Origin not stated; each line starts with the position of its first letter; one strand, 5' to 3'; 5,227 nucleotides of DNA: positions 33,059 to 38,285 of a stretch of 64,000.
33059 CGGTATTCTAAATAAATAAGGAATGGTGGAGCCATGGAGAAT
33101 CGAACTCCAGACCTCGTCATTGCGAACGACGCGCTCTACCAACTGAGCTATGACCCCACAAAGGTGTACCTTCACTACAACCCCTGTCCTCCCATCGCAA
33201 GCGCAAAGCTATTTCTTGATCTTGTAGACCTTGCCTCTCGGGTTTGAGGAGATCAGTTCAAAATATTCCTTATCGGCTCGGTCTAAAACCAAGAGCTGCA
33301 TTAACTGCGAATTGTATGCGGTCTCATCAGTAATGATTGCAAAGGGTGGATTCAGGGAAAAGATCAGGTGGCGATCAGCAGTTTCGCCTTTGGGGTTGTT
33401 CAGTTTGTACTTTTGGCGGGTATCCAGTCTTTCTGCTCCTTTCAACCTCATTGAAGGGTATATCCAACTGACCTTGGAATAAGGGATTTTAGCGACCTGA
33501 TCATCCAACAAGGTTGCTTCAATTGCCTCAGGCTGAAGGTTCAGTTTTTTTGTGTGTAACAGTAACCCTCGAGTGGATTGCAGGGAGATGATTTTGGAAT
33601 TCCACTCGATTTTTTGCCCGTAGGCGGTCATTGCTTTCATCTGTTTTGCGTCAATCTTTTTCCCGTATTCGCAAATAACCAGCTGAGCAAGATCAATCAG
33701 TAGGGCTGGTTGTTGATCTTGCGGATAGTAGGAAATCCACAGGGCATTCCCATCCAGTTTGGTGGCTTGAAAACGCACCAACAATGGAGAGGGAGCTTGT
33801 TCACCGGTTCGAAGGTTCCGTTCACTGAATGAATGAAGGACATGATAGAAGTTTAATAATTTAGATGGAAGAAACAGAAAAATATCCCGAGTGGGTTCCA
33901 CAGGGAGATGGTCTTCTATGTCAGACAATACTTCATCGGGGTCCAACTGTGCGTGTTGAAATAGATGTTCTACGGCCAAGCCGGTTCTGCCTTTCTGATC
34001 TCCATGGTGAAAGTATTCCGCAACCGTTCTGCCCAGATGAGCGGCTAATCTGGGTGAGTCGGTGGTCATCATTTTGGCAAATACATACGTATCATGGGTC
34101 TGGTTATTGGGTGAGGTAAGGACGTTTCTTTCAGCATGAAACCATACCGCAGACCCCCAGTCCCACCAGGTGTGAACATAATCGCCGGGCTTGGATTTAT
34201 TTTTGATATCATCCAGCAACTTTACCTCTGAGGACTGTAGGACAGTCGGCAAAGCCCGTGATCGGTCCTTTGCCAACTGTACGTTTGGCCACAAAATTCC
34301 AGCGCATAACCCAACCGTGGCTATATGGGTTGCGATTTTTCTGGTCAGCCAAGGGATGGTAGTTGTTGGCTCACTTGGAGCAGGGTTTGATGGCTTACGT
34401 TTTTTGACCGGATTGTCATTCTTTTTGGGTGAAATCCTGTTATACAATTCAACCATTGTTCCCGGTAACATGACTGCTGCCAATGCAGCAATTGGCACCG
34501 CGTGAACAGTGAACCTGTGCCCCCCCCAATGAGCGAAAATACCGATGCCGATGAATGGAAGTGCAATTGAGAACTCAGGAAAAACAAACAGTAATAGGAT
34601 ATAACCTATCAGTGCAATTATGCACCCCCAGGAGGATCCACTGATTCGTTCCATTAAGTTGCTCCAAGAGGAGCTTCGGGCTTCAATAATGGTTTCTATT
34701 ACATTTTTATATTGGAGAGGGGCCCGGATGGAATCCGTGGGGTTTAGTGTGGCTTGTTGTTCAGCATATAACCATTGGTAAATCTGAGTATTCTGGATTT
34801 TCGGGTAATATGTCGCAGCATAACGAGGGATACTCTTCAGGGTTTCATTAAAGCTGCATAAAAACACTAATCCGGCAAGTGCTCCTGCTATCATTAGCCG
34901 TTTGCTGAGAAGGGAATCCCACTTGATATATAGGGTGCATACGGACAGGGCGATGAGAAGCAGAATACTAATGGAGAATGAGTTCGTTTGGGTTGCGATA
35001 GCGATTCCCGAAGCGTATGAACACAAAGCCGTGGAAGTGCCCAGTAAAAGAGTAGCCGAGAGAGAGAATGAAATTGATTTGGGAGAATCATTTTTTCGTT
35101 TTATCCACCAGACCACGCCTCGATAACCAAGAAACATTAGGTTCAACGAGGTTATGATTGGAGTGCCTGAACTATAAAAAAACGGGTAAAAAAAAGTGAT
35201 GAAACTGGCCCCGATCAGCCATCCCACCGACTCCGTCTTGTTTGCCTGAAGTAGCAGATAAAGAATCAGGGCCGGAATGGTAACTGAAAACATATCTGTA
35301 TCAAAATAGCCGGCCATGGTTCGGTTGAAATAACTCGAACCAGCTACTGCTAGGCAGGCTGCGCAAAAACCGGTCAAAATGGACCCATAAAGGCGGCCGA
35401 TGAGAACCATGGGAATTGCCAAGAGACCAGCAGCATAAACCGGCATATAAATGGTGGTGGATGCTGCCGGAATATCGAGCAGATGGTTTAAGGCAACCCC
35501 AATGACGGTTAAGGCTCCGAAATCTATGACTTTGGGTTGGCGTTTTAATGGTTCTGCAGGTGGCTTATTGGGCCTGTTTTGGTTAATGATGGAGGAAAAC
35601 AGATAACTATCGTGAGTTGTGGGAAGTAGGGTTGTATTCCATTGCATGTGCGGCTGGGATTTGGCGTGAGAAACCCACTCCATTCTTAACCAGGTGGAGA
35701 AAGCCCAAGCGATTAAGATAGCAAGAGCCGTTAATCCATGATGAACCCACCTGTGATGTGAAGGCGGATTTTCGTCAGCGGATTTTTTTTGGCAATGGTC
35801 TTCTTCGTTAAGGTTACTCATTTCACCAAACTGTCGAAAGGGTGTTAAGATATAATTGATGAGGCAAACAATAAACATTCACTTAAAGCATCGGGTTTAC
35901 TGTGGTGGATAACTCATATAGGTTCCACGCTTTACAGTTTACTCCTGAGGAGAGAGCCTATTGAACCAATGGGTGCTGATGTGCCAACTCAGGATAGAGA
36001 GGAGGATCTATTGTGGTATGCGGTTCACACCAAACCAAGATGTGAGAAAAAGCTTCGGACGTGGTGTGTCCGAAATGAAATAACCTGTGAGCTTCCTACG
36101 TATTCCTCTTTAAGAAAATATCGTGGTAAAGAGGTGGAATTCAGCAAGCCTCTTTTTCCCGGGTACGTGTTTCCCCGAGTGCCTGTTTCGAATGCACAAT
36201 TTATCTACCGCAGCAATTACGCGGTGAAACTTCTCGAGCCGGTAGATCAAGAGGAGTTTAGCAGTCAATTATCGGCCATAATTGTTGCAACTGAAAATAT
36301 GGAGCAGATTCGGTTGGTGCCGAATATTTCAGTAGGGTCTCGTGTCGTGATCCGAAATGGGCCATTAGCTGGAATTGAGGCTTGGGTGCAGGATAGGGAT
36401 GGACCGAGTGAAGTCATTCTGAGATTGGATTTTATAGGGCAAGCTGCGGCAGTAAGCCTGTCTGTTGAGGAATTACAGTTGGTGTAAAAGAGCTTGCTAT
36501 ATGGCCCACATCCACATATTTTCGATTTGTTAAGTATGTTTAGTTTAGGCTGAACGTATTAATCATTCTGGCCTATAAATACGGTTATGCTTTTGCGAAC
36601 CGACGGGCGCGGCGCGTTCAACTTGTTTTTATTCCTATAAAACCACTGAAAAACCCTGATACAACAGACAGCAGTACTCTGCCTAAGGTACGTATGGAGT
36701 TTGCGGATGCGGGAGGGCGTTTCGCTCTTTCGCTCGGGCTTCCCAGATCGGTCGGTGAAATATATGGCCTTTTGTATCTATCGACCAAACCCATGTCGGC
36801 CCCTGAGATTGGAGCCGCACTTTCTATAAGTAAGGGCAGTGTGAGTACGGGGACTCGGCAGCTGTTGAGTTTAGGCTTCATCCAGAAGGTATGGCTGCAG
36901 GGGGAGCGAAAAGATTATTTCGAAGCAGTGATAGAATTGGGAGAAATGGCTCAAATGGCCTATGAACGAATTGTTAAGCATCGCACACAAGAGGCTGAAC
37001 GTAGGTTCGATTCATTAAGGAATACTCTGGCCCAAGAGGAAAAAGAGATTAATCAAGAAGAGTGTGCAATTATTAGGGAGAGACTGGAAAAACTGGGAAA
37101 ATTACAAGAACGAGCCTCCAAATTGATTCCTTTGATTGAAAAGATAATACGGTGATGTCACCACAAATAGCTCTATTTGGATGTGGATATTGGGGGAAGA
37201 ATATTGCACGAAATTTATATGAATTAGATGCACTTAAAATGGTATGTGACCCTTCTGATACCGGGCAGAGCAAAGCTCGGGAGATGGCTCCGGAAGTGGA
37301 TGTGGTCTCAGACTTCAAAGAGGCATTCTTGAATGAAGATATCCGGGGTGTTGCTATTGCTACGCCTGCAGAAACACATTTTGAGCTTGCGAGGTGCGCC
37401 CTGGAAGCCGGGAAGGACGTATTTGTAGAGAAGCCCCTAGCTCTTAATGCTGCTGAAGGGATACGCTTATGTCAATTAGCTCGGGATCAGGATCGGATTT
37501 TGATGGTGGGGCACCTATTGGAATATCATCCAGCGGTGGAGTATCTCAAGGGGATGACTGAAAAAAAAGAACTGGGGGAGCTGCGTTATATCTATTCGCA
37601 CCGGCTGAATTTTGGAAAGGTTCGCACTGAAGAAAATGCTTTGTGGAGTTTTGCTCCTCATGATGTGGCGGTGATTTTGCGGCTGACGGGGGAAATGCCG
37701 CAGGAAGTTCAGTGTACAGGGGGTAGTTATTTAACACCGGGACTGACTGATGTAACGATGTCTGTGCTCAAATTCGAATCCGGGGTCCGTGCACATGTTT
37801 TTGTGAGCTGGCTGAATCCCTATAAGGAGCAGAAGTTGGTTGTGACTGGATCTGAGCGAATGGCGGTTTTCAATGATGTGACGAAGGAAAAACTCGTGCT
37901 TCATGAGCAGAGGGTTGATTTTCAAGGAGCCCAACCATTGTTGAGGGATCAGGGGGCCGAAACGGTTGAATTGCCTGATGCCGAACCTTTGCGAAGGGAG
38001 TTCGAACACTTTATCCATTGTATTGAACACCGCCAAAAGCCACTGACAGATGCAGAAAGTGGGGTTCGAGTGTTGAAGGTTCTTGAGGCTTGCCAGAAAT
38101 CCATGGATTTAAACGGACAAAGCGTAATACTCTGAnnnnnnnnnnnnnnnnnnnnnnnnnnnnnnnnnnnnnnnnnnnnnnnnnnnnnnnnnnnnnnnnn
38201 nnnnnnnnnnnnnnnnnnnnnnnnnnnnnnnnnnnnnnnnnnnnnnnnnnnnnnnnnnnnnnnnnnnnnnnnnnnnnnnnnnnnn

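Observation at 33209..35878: PglB-type N-oligosaccharyltransferase with all catalytic signatures, in a non-proteobacterial (PVC-like) genomic context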

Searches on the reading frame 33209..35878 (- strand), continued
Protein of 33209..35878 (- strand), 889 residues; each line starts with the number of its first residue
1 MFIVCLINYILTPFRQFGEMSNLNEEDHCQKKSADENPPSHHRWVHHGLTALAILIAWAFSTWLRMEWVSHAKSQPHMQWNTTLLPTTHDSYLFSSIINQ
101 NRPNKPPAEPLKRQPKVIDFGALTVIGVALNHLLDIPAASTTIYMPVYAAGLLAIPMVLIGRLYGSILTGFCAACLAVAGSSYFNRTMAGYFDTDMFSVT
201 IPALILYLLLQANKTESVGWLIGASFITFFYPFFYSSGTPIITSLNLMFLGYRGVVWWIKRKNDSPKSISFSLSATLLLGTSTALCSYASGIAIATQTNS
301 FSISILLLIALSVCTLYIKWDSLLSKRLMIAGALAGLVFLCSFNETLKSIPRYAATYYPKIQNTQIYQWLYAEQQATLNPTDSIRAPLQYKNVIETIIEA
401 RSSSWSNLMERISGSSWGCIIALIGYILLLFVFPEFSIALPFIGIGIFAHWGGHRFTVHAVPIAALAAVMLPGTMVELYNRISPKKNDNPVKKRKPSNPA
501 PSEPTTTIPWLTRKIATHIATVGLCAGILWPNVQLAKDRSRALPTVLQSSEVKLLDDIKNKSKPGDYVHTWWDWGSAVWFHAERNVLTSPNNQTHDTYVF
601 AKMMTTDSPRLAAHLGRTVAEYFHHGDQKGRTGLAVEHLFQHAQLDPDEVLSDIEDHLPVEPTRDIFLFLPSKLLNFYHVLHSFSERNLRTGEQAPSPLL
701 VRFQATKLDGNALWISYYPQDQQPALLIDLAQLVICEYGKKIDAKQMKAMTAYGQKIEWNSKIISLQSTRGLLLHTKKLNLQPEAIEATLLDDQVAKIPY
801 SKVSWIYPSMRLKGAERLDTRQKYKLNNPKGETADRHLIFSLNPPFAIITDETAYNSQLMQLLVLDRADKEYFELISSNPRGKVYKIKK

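Call 53: search_protein_families(library=pfam, proteins=[L006:820-2175:+, L006:2238-3203:+, L006:3193-5220:-, L006:5014-7119:+, L006:7138-9282:-, L006:9279-9776:-, L006:12209-13396:-, L006:13462-14451:-, L006:14566-15474:-, L006:15608-16831:-], max_evalue=0.00001)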
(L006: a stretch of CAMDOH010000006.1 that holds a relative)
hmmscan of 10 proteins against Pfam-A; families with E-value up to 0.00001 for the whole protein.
L006:820-2175:+ (451 aa): 2 families
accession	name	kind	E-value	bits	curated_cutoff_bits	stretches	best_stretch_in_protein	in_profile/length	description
PF01408.29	GFO_IDH_MocA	-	6.1e-20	72.5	24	1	58-175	6-119/120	Oxidoreductase family, NAD-binding Rossmann fold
PF22725.1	GFO_IDH_MocA_C3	-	4.1e-09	36.9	27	0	249-346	33-122/124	GFO/IDH/MocA C-terminal domain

L006:2238-3203:+ (321 aa): 1 family
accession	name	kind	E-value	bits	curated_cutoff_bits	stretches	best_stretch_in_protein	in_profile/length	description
PF02424.20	ApbE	-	1.2e-64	218.9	25.6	1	23-308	1-263/266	ApbE family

L006:3193-5220:- (675 aa): 7 families
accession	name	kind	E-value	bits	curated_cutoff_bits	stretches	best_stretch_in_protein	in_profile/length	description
PF00580.27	UvrD-helicase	-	2.2e-79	267.4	23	1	30-297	1-270/271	UvrD/REP helicase N-terminal domain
PF13361.12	UvrD_C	-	1.6e-59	202.5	25.6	1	305-633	3-345/350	UvrD-like helicase C-terminal domain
PF13245.12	AAA_19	-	1.3e-21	77.6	25.1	1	34-281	1-132/134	AAA domain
PF13538.12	UvrD_C_2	-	3.6e-11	43.2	27.4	1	578-633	5-51/52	UvrD-like helicase C-terminal domain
PF01443.25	Viral_helicase1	-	1.1e-08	35.6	21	0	569-634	178-227/228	Viral superfamily 1 RNA helicase core domain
PF13604.12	AAA_30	-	1.3e-07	32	27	0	30-92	2-65/191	AAA domain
PF13401.12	AAA_22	-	3.3e-07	31.1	27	0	43-107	6-66/130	AAA domain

L006:5014-7119:+ (701 aa): 2 families
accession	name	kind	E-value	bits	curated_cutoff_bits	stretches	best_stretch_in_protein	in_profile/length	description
PF00664.28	ABC_membrane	-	7.7e-49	167.2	28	1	138-404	6-274/274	ABC transporter transmembrane region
PF00005.33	ABC_tran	-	1.1e-33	117.2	25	1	467-616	1-137/137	ABC transporter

L006:7138-9282:- (714 aa): 2 families
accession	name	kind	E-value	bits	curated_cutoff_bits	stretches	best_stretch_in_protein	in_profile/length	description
PF00501.34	AMP-binding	-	8.3e-56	189.9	29.9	1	221-577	3-384/384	AMP-binding enzyme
PF01553.26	Acyltransferase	-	5.3e-16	59.1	23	1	23-141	2-127/132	Acyltransferase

L006:9279-9776:- (165 aa): 2 families
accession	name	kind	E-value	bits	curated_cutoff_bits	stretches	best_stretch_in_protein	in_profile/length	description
PF01047.28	MarR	-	1.8e-11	44.2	24.6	1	38-96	1-58/59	MarR family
PF12802.13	MarR_2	-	1.5e-09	38.3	27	1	38-96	3-61/61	MarR family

L006:12209-13396:- (395 aa): 1 family
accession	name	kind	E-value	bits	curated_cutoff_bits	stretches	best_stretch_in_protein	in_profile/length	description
PF06439.18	3keto-disac_hyd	-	3.9e-31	109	26.8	1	210-391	1-186/187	3-keto-disaccharide hydrolase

L006:13462-14451:- (329 aa): 0 families

L006:14566-15474:- (302 aa): 2 families
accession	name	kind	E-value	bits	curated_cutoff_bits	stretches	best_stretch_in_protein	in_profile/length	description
PF01370.27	Epimerase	-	3.3e-15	56.6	20.9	1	3-219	1-238/240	NAD dependent epimerase/dehydratase family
PF08338.16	DUF1731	-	2.5e-13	49.9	27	1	247-293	1-46/47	Domain of unknown function (DUF1731)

L006:15608-16831:- (407 aa): 3 families
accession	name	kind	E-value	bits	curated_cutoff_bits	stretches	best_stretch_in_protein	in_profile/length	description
PF13360.13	PQQ_2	-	3.4e-28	99.3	27.6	2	165-332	65-233/233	Outer membrane protein assembly factor BamB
PF13570.13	Beta-prop_ACSF4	-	5e-10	39.7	133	1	84-224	71-196/329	Beta-alanine-activating enzyme, beta-propeller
PF01011.28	PQQ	-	3.2e-08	33.2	26.7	0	128-156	185-213/595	Glucose/ethanol/alcohol dehydrogenase, beta-propeller domain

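Call 54: search_protein_families(library=pfam, proteins=[L072:1101-2237:+, L072:2355-4166:+, L072:5109-7559:+, L072:7495-9228:+, L072:12580-15303:+, L072:15342-16367:+, L072:16386-17372:+, L072:17314-18768:+, L072:19831-21045:-, L072:21144-22418:-], max_evalue=0.00001)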
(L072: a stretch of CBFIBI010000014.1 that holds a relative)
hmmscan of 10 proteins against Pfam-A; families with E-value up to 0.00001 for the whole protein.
L072:1101-2237:+ (378 aa): 2 families
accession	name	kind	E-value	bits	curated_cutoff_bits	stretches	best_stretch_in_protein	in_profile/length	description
PF00667.26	FAD_binding_1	-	4.6e-33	115.1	32.3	1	10-205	3-222/222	FAD binding domain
PF00175.26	NAD_binding_1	-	1.3e-15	58.4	22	1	236-342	1-108/109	Oxidoreductase NAD-binding domain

L072:2355-4166:+ (603 aa): 2 families
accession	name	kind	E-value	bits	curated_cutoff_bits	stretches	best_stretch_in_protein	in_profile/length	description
PF00593.30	TonB_dep_Rec_b-barrel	-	3e-24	87.1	27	1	180-577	38-436/436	TonB dependent receptor-like, beta-barrel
PF07715.20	Plug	-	1.8e-16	61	23.9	1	45-148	4-107/107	TonB-dependent Receptor Plug Domain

L072:5109-7559:+ (816 aa): 0 families

L072:7495-9228:+ (577 aa): 0 families

L072:12580-15303:+ (907 aa): 1 family
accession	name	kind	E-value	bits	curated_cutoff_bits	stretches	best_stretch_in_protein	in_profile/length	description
PF04773.18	FecR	-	1.5e-08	35.4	24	1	70-186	2-95/97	FecR protein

L072:15342-16367:+ (341 aa): 0 families

L072:16386-17372:+ (328 aa): 0 families

L072:17314-18768:+ (484 aa): 0 families

L072:19831-21045:- (404 aa): 0 families

L072:21144-22418:- (424 aa): 2 families
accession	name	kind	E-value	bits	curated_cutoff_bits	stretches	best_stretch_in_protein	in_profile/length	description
PF00113.28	Enolase_C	-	5.1e-132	440.1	21.5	1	140-423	2-290/296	Enolase, C-terminal TIM barrel domain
PF03952.21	Enolase_N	-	9.3e-59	197.7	35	1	4-134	1-131/131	Enolase, N-terminal domain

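Call 63: find_encoding_contigs(protein=P0004, flank=3000, max_places=1)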
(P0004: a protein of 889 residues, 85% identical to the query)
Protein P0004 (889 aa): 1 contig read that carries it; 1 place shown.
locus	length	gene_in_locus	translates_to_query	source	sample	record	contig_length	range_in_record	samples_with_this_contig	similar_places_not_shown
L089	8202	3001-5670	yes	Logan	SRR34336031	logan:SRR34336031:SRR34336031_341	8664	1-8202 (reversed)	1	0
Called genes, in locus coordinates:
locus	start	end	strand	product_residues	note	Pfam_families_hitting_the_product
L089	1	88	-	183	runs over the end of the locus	?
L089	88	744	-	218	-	PF25084:LbH_EIF2B, PF25087:GMPPB_C (faint), PF25247:LbH_GLGC (faint), PF00132:Hexapep, PF14602:Hexapep_2 (faint), PF00132:Hexapep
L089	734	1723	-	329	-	PF01408:GFO_IDH_MocA, PF02894:GFO_IDH_MocA_C (weak), PF22725:GFO_IDH_MocA_C3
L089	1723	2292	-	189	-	-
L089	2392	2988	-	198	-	PF02357:NusG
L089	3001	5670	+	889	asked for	PF02516:STT3, PF21436:STT3-PglB_core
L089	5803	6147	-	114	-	-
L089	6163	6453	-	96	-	-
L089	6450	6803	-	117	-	-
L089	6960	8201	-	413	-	?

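Call 64: find_encoding_contigs(protein=P0003, flank=6000, max_places=1)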
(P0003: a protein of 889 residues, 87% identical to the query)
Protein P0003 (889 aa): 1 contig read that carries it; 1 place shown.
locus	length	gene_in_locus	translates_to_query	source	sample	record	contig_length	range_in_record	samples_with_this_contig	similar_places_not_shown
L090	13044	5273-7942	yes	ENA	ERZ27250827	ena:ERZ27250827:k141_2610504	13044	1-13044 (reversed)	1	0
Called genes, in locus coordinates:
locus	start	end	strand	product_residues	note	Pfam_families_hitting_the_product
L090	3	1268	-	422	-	?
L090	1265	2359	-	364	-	PF00155:Aminotran_1_2, PF01041:DegT_DnrJ_EryC1, PF01212:Beta_elim_lyase, PF01053:Cys_Met_Meta_PP (weak)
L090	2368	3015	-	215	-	PF25084:LbH_EIF2B, PF25087:GMPPB_C (faint), PF14602:Hexapep_2 (faint), PF00132:Hexapep (weak)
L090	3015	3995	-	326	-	PF01408:GFO_IDH_MocA, PF02894:GFO_IDH_MocA_C (weak), PF22725:GFO_IDH_MocA_C3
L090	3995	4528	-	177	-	-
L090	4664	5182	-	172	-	PF02357:NusG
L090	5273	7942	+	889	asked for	PF02516:STT3, PF21436:STT3-PglB_core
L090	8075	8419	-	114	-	-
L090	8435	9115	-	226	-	-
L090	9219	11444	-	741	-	PF01839:FG-GAP (faint), PF13517:FG-GAP_3, PF07593:UnbV_ASPIC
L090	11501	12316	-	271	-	-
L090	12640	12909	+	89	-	PF13541:ChlI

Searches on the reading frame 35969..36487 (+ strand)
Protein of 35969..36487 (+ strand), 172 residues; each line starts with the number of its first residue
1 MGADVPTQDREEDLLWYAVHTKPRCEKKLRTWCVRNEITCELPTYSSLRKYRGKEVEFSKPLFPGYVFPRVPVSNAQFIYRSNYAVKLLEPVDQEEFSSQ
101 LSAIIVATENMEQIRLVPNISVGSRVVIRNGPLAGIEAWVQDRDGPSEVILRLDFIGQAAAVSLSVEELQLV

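Call 7: search_protein_families(library=pfam, proteins=[window:35969-36487:+], max_evalue=0.001)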
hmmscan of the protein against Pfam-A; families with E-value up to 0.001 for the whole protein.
window:35969-36487:+ (172 aa): 1 family
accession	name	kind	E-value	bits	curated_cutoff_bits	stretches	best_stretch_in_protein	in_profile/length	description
PF02357.24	NusG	-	1.8e-10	41.6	22.2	1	16-75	3-59/93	Transcription termination factor nusG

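Call 28: search_protein_families(library=ncbifam, proteins=[window:35969-36487:+], max_evalue=0.00001)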
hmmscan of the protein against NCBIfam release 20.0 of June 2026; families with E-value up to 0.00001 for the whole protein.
window:35969-36487:+ (172 aa): 5 families
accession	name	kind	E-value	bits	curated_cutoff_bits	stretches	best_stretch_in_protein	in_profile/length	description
NF033644.1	antiterm_UpxY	subfamily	7.1e-19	68.4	100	1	16-167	1-162/164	UpxY family transcription antiterminator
NF033641.1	antiterm_LoaP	exception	1.2e-14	54.8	125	1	16-168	1-163/166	antiterminator LoaP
TIGR01955.1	RfaH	equivalog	7.5e-14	52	144.5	1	16-169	1-158/159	transcription/translation regulatory transformer protein RfaH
NF006534.0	PRK09014.1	equivalog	9e-12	45.2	124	1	16-170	4-160/162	transcription/translation regulatory transformer protein RfaH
TIGR00922.1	nusG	equivalog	5.2e-06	26.4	135.7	0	16-165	1-165/172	transcription termination/antitermination protein NusG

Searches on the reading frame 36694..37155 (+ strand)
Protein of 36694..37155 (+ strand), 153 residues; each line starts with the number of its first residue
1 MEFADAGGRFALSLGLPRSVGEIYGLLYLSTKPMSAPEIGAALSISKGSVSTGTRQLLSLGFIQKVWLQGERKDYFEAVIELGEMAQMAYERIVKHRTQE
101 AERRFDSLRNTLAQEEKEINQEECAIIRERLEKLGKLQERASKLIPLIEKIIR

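Call 7: search_protein_families(library=pfam, proteins=[window:36694-37155:+], max_evalue=0.001)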
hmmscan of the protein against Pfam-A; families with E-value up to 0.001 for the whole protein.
window:36694-37155:+ (153 aa): 1 family
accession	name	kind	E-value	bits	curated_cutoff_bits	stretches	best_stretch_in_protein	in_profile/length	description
PF12802.13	MarR_2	-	0.00028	21.4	27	1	15-65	2-52/61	MarR family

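Call 28: search_protein_families(library=ncbifam, proteins=[window:36694-37155:+], max_evalue=0.00001)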
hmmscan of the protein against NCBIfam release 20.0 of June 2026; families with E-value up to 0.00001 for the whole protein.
window:36694-37155:+ (153 aa): 1 family
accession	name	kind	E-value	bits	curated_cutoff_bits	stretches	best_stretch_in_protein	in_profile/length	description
NF047500.1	choline_R_CudC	equivalog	1.6e-13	50.8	218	1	15-124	23-133/171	choline uptake/conversion transcriptional regulator CudC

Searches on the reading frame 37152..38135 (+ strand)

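Call 7: search_protein_families(library=pfam, proteins=[window:37152-38135:+], max_evalue=0.001)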
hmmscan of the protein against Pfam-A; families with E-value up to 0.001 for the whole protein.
window:37152-38135:+ (327 aa): 3 families
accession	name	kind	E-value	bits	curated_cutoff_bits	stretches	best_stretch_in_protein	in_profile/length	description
PF01408.29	GFO_IDH_MocA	-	9.2e-22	78.4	24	1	6-121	3-120/120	Oxidoreductase family, NAD-binding Rossmann fold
PF22725.1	GFO_IDH_MocA_C3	-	7.1e-14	52.3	27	1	131-237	3-122/124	GFO/IDH/MocA C-terminal domain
PF02894.22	GFO_IDH_MocA_C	-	2.8e-07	31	22.9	1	164-318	43-210/218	Oxidoreductase family, C-terminal alpha/beta domain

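Call 28: search_protein_families(library=ncbifam, proteins=[window:37152-38135:+], max_evalue=0.00001)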
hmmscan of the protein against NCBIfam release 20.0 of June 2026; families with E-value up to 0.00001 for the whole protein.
window:37152-38135:+ (327 aa): 9 families
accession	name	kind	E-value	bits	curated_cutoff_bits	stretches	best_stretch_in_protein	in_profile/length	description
NF040723.1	UDP-GlcNAcDh_Arch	equivalog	2.1e-41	142.4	450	1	6-317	3-300/302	UDP-N-acetylglucosamine 3-dehydrogenase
TIGR04380.1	myo_inos_iolG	equivalog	1.6e-29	102.8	355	1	5-320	3-325/330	inositol 2-dehydrogenase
NF008607.0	PRK11579.1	subfamily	4.4e-20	72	330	1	6-154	7-155/346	oxidoreductase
NF041392.1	XylDh_Gfo6_Halo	equivalog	2.4e-18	66.1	350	1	6-150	19-169/350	D-xylose 1-dehydrogenase Gfo6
NF052479.1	LevoglcsnDh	equivalog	1.1e-13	50.7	650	1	29-146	39-156/386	levoglucosan dehydrogenase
NF007574.0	PRK10206.1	equivalog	1.1e-11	44.4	352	1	48-234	50-241/345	oxidoreductase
NF052679.1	InsChiInosDhIolG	equivalog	2.2e-11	43.4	540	1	34-224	33-235/343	bifunctional inositol 2-dehydrogenase/D-chiro-inositol 1-dehydrogenase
NF058563.1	BT_2159_fam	equivalog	7.4e-11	41.7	650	1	6-160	3-159/350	disaccharide 3-dehydrogenase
NF058561.1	BT_2158_fam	equivalog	5.5e-08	31.8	750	1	6-144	38-177/487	glycoside 3-dehydrogenase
